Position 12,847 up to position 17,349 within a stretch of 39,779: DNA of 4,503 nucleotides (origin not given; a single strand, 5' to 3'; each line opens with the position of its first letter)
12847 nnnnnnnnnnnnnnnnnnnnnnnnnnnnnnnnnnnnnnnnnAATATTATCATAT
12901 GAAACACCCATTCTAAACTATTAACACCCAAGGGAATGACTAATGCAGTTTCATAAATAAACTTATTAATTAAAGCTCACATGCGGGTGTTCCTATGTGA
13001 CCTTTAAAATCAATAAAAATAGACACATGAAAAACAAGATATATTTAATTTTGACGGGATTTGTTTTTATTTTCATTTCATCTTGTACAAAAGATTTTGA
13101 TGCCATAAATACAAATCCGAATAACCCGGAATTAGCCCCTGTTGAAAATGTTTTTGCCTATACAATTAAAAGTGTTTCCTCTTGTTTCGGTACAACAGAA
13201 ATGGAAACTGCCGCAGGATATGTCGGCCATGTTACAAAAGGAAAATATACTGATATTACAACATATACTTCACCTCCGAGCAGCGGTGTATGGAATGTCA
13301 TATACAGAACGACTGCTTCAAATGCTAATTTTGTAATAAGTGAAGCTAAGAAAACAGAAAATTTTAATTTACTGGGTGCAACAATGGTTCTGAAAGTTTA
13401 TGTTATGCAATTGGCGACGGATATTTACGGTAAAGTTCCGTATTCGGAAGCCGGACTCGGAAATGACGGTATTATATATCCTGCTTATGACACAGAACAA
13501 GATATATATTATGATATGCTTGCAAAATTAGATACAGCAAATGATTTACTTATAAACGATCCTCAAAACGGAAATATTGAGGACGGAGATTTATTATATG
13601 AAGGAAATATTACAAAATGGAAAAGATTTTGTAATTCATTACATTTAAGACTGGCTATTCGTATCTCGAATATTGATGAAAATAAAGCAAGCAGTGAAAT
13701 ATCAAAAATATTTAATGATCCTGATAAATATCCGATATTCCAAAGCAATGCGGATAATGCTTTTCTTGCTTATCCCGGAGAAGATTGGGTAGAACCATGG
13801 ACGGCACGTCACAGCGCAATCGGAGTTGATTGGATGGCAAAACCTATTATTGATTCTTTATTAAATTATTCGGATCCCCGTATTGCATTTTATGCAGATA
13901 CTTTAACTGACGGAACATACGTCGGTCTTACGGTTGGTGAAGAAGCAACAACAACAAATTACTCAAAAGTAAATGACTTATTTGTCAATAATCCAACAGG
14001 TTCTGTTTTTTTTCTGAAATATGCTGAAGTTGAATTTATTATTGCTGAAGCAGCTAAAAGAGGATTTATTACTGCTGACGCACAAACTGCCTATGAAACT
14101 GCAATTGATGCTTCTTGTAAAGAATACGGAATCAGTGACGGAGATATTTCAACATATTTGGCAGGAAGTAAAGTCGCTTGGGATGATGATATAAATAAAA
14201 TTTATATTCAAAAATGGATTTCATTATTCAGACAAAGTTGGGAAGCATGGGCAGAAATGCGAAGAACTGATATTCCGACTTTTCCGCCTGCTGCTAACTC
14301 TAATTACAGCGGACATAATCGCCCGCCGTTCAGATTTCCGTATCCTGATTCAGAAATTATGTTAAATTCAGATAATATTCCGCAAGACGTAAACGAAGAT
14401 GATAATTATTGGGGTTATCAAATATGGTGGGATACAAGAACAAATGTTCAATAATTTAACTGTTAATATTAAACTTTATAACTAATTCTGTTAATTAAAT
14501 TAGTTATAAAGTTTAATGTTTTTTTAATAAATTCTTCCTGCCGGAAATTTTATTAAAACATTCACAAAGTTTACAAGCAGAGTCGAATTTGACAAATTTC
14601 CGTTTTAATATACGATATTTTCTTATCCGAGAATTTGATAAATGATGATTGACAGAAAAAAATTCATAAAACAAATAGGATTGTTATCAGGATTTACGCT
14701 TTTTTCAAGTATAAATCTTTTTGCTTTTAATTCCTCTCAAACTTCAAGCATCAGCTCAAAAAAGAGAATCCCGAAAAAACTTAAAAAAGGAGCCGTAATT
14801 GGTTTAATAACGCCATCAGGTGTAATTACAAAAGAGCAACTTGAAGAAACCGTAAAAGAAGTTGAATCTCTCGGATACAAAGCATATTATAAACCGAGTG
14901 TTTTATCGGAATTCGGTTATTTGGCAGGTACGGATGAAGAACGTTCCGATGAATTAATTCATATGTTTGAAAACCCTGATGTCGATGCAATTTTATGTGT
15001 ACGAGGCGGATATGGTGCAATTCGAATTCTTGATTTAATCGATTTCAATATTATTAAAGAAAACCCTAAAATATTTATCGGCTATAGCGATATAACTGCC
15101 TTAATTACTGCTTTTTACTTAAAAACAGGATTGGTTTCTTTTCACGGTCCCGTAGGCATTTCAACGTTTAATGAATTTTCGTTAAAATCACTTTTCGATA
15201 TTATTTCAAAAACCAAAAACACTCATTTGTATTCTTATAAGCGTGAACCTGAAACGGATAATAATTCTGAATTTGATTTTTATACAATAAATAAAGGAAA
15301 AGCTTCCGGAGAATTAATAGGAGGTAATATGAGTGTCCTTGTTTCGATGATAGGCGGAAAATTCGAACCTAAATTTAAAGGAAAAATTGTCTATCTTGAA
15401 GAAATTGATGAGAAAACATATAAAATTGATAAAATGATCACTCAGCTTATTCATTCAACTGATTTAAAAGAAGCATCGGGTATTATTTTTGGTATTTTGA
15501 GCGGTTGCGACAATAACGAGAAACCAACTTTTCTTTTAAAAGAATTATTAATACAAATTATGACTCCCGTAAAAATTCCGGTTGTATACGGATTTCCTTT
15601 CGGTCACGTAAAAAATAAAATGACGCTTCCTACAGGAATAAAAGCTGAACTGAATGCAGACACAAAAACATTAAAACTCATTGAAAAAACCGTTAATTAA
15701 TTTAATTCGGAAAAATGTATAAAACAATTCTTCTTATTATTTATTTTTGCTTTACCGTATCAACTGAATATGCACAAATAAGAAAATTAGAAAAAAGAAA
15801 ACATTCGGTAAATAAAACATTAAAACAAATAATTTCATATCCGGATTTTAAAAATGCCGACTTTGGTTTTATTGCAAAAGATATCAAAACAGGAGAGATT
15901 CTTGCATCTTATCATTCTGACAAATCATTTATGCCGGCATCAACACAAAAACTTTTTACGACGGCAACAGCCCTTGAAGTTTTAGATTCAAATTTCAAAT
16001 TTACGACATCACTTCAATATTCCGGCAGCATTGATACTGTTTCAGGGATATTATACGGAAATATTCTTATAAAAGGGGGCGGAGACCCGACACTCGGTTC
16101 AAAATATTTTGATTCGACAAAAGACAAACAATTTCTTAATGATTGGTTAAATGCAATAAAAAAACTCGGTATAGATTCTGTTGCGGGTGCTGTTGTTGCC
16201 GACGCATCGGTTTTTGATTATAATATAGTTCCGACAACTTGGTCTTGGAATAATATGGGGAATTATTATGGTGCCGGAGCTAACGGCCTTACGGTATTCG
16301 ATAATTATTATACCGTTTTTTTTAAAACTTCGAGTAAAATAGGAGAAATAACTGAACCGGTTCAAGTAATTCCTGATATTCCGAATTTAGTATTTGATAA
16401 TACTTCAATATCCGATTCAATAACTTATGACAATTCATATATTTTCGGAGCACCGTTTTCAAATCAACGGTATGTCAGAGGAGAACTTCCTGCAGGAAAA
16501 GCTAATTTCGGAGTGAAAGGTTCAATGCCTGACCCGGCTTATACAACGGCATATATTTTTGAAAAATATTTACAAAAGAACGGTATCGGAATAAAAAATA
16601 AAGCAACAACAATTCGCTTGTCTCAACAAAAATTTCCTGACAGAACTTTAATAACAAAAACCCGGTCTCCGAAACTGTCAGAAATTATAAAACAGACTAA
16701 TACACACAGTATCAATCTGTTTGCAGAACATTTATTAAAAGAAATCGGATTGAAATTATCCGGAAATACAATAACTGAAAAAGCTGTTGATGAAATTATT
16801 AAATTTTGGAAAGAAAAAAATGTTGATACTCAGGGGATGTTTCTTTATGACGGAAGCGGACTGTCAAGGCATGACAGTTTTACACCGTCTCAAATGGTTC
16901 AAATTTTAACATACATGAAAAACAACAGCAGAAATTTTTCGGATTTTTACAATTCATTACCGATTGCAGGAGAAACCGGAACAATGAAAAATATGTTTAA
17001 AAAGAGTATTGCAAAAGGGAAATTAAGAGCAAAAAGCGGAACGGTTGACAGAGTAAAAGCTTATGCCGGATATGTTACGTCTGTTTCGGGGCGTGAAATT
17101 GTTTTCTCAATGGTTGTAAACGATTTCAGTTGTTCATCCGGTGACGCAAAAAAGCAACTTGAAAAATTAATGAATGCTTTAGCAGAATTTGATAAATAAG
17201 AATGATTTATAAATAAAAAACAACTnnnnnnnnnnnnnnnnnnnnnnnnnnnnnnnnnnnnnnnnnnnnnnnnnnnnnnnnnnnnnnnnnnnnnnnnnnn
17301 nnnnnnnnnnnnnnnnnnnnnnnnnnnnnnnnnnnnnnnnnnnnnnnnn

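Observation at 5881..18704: SusC/SusD-centred locus that looks dedicated to scavenging peptidoglycan stem peptides, placed next to lysA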

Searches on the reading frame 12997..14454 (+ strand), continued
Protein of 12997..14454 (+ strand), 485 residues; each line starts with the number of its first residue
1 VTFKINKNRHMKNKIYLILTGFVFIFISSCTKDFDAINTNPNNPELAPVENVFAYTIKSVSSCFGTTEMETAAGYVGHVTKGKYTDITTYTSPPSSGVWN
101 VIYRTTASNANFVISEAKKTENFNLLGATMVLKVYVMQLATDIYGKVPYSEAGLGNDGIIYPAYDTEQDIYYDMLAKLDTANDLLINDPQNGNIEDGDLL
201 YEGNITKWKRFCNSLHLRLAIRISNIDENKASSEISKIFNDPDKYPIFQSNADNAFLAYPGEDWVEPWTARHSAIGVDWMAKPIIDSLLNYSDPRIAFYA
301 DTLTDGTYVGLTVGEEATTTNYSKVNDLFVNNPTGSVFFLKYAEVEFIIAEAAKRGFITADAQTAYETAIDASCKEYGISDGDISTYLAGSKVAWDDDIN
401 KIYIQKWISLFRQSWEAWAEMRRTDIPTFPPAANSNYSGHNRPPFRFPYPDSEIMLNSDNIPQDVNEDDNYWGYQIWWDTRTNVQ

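Call 73: find_encoding_contigs(protein=P0004, flank=10000, max_places=1)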
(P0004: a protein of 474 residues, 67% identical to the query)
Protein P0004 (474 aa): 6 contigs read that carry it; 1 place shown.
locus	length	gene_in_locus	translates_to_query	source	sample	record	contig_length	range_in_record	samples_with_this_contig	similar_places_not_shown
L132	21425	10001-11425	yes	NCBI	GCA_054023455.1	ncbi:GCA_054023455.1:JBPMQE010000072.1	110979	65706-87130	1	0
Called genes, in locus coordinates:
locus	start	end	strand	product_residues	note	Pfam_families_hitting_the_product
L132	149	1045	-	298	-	PF00231:ATP-synt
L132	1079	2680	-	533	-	PF02874:ATP-synt_ab_N, PF00006:ATP-synt_ab, PF00306:ATP-synt_ab_C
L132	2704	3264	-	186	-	PF00213:OSCP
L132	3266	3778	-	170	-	PF00430:ATP-synt_B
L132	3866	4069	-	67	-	PF00137:ATP-synt_C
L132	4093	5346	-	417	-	PF28541:DUF8433, PF00119:ATP-synt_A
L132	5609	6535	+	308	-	PF00781:DAGK_cat, PF19279:YegS_C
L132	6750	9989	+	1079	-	PF13620:CarboxypepD_reg, PF13715:CarbopepD_reg_2, PF07715:Plug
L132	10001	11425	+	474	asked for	PF12741:SusD-like, PF12771:SusD-like_2, PF12741:SusD-like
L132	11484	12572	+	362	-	PF18962:Por_Secre_tail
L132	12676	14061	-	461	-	-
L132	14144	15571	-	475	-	-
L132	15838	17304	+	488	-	PF00587:tRNA-synt_2b, PF03129:HGTP_anticodon, PF09180:ProRS-C_1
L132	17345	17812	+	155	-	PF01668:SmpB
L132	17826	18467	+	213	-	PF00849:PseudoU_synth_2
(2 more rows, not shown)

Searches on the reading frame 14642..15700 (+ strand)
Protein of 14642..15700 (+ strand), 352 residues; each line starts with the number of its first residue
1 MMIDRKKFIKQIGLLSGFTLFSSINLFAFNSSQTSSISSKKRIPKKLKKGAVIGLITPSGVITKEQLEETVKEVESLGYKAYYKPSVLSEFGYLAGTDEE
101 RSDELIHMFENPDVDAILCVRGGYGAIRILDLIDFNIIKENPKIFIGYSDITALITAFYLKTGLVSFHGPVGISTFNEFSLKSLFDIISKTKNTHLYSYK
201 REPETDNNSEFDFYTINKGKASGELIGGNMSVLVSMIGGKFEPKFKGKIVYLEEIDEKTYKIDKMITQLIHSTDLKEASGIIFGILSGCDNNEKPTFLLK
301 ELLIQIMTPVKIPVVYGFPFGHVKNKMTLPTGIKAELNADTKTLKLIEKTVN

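Call 3: search_protein_families(library=pfam, proteins=[window:14642-15700:+])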
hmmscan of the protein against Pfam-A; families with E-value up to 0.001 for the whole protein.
window:14642-15700:+ (352 aa): 2 families
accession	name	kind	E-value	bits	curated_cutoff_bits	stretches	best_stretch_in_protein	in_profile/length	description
PF02016.21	Peptidase_S66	-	5.1e-40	136.8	25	1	53-169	1-121/121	LD-carboxypeptidase N-terminal domain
PF17676.7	Peptidase_S66C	-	7.1e-33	114.2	23.7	1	222-337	1-120/120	LD-carboxypeptidase C-terminal domain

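Call 4: search_protein_families(library=ncbifam, proteins=[window:14642-15700:+])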
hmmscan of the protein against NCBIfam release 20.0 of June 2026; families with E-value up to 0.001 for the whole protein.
window:14642-15700:+ (352 aa): 1 family
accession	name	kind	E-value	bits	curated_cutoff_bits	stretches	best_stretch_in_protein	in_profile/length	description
NF008424.0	PRK11253.1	equivalog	3.1e-50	171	378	1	51-346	5-298/308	muramoyltetrapeptide carboxypeptidase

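Call 82: search_solved_structures(query=window:14642-15700:+, max_evalue=1e-10, show_alignments=1)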
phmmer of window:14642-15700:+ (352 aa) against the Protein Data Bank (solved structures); distinct sequences matched with E-value up to 1e-10: 27.
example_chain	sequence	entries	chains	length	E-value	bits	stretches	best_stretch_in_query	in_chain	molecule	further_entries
6uuk_A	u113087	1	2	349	5.4e-40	140.9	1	38-340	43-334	Muramoyltetrapeptide carboxypeptidase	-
4e5s_A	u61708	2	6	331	5.3e-36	127.8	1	41-339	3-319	MccFlike protein (BA_5613) | LD-carboxypeptidase family protein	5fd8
3tyx_A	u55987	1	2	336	6.4e-36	127.5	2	42-180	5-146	Microcin immunity protein MccF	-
3gjz_A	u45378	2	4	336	6.6e-36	127.5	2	42-180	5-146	Microcin immunity protein MccF | Microcin C7 self-immunity protein mccF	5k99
3sr3_A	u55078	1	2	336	6.8e-36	127.5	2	42-180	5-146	Microcin immunity protein MccF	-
5usd_A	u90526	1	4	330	7.5e-36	127.3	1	42-339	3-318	Peptidase S66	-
3u1b_A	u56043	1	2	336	1.2e-35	126.6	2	42-180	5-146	Microcin immunity protein MccF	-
3t5m_A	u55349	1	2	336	1.7e-35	126.1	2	42-180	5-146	Microcin immunity protein MccF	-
4jvo_A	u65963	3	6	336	4e-34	121.6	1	42-180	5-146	Microcin immunity protein MccF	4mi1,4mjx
1zrs_A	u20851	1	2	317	5.1e-34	121.3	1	53-337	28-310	hypothetical protein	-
1zl0_A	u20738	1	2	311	1.3e-33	120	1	53-337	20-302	hypothetical protein PA5198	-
2aum_A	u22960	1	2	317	1.3e-33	119.9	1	53-337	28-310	hypothetical protein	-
3tlz_A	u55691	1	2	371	2.2e-33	119.2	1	45-349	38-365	MccF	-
3tla_A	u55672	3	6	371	3e-33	118.8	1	45-349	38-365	MccF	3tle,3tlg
3tlb_A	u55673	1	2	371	3.6e-33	118.5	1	45-349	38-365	MccF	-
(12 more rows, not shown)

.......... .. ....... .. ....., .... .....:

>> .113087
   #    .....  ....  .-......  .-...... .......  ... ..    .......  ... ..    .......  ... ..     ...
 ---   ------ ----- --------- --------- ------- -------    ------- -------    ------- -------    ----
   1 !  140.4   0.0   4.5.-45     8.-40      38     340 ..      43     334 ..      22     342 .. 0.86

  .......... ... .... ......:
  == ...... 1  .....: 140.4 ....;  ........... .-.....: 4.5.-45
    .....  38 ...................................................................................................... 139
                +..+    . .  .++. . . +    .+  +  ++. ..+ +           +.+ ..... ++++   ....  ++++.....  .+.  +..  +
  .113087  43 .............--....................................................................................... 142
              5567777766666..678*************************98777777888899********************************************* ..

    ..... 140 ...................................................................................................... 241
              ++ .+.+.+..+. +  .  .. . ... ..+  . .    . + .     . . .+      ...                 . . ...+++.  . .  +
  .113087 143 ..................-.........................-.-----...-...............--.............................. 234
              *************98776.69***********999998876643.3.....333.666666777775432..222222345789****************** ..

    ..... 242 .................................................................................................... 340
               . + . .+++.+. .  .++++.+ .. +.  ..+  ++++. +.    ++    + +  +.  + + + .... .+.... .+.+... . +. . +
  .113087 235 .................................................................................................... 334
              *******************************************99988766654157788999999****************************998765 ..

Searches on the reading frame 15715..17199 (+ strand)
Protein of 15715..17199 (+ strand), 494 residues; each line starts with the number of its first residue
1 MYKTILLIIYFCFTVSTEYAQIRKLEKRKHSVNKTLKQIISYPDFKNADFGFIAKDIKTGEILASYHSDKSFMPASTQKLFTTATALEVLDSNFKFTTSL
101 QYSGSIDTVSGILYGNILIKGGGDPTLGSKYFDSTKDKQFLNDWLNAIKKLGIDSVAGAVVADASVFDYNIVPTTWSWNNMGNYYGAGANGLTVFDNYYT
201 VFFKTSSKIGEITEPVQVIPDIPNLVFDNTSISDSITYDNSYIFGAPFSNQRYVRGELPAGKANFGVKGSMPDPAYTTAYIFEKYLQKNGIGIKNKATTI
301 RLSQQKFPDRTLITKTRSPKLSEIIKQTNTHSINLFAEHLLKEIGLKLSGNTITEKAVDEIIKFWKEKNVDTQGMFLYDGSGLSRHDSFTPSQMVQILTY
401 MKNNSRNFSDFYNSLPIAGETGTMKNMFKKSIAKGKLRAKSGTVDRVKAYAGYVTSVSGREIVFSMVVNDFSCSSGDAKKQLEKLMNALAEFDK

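Call 3: search_protein_families(library=pfam, proteins=[window:15715-17199:+])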
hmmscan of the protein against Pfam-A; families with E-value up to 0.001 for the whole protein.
window:15715-17199:+ (494 aa): 3 families
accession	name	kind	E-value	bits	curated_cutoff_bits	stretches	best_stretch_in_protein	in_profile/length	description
PF02113.21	Peptidase_S13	-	6.6e-93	312.3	22.8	1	33-487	2-438/444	D-Ala-D-Ala carboxypeptidase 3 (S13) family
PF00905.27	Transpeptidase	-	7.2e-05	22.6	22.1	0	53-97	4-67/299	Penicillin binding protein transpeptidase domain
PF13354.11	Beta-lactamase2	-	9.9e-05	22.2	22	0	51-111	1-62/214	Beta-lactamase enzyme family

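Call 4: search_protein_families(library=ncbifam, proteins=[window:15715-17199:+])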
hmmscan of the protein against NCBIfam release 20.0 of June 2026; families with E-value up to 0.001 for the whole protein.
window:15715-17199:+ (494 aa): 2 families
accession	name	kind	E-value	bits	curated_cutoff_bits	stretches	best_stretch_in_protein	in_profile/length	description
TIGR00666.1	PBP4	equivalog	9.3e-75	251.8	107.8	1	59-470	1-397/397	D-alanyl-D-alanine carboxypeptidase/D-alanyl-D-alanine endopeptidase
NF008322.0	PRK11113.1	equivalog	8.1e-59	199.4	527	1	46-483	32-460/477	serine-type D-Ala-D-Ala carboxypeptidase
